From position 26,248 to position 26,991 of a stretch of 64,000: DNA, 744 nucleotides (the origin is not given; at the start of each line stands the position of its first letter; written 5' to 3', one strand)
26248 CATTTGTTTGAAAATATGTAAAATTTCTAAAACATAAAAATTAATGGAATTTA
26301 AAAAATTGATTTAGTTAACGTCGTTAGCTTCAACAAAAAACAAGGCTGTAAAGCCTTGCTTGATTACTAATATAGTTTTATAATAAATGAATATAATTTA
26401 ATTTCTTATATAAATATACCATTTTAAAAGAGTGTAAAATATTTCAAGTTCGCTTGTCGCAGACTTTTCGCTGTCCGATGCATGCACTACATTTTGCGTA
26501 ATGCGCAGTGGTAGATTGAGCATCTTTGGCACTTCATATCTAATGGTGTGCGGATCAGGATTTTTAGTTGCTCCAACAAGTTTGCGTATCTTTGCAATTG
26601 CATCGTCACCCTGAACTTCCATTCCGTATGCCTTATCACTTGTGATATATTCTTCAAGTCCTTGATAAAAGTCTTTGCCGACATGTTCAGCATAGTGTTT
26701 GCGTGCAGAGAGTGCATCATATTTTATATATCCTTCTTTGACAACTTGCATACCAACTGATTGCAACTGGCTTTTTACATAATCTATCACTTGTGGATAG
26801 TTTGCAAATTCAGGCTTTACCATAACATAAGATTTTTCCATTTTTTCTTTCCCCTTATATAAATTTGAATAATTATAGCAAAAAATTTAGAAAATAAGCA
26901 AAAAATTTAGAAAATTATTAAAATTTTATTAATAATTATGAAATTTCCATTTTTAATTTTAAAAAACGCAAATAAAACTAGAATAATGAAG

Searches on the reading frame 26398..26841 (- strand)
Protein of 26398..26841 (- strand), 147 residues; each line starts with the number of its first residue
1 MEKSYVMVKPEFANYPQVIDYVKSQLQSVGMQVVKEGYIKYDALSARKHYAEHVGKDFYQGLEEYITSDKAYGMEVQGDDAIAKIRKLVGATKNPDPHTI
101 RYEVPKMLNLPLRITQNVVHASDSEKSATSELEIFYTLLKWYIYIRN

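Call 11: search_protein_families(library=pfam, proteins=[window:26398-26841:-], max_evalue=0.01)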
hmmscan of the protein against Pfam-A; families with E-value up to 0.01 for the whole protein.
window:26398-26841:- (147 aa): 1 family
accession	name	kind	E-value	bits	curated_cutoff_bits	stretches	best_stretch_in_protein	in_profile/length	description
PF00334.24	NDK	-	5.7e-25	88.2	27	1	2-137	1-131/135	Nucleoside diphosphate kinase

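Call 41: list_cluster_members(proteins=[window:26398-26841:-, window:26978-28435:-, window:20122-22290:-, window:23289-25448:-, window:15176-16786:-, window:15176-16801:-, window:147-2165:-, P0013, window:47104-48999:-, window:50991-53690:-])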
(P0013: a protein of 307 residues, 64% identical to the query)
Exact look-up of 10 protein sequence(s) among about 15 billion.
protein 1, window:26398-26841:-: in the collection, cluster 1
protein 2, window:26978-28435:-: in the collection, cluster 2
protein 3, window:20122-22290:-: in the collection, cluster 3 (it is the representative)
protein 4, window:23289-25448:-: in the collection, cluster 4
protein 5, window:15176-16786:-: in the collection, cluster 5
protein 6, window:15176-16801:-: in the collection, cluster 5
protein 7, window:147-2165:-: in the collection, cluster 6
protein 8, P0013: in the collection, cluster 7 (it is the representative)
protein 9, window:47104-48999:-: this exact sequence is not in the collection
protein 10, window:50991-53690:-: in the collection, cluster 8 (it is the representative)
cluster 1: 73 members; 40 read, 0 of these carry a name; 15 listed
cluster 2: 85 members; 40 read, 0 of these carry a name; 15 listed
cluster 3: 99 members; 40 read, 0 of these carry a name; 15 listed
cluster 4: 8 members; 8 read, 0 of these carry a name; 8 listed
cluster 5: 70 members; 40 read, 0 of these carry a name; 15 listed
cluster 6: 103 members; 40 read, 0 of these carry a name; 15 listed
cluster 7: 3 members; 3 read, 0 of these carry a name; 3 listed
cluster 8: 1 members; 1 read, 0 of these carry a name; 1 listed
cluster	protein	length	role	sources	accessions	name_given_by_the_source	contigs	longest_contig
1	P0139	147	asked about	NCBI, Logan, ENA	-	-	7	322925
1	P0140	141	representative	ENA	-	-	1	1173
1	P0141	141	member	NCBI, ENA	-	-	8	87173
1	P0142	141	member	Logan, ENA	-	-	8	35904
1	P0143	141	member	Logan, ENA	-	-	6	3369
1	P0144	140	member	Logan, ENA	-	-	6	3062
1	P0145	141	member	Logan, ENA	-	-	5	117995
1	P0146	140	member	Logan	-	-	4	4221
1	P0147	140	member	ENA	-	-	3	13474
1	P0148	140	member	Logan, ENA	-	-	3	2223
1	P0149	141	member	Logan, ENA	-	-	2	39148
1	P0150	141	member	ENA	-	-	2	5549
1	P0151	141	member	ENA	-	-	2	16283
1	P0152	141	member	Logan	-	-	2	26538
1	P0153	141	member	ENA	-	-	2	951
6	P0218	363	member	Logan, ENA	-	-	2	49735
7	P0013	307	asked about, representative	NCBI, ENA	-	-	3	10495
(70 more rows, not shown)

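Call 44: find_encoding_contigs(protein=P0218, flank=1500, max_places=6)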
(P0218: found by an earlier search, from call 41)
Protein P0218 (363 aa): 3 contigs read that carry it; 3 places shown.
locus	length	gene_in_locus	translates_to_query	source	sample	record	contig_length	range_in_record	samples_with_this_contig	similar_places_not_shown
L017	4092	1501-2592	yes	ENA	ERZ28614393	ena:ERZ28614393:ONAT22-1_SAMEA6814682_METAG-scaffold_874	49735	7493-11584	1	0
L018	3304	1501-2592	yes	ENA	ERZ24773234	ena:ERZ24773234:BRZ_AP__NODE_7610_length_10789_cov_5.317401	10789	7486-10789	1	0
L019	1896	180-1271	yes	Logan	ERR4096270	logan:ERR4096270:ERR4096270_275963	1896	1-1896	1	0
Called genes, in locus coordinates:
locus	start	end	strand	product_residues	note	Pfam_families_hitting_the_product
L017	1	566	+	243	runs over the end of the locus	PF02535:Zip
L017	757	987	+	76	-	-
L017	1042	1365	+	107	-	-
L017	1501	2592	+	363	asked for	-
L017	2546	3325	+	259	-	-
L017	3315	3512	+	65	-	-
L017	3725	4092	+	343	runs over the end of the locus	PF01168:Ala_racemase_N, PF00842:Ala_racemase_C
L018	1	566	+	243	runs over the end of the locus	PF02535:Zip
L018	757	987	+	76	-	-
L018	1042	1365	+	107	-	-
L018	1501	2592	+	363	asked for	-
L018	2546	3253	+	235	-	PF00884:Sulfatase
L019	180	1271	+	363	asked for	-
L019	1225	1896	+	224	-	?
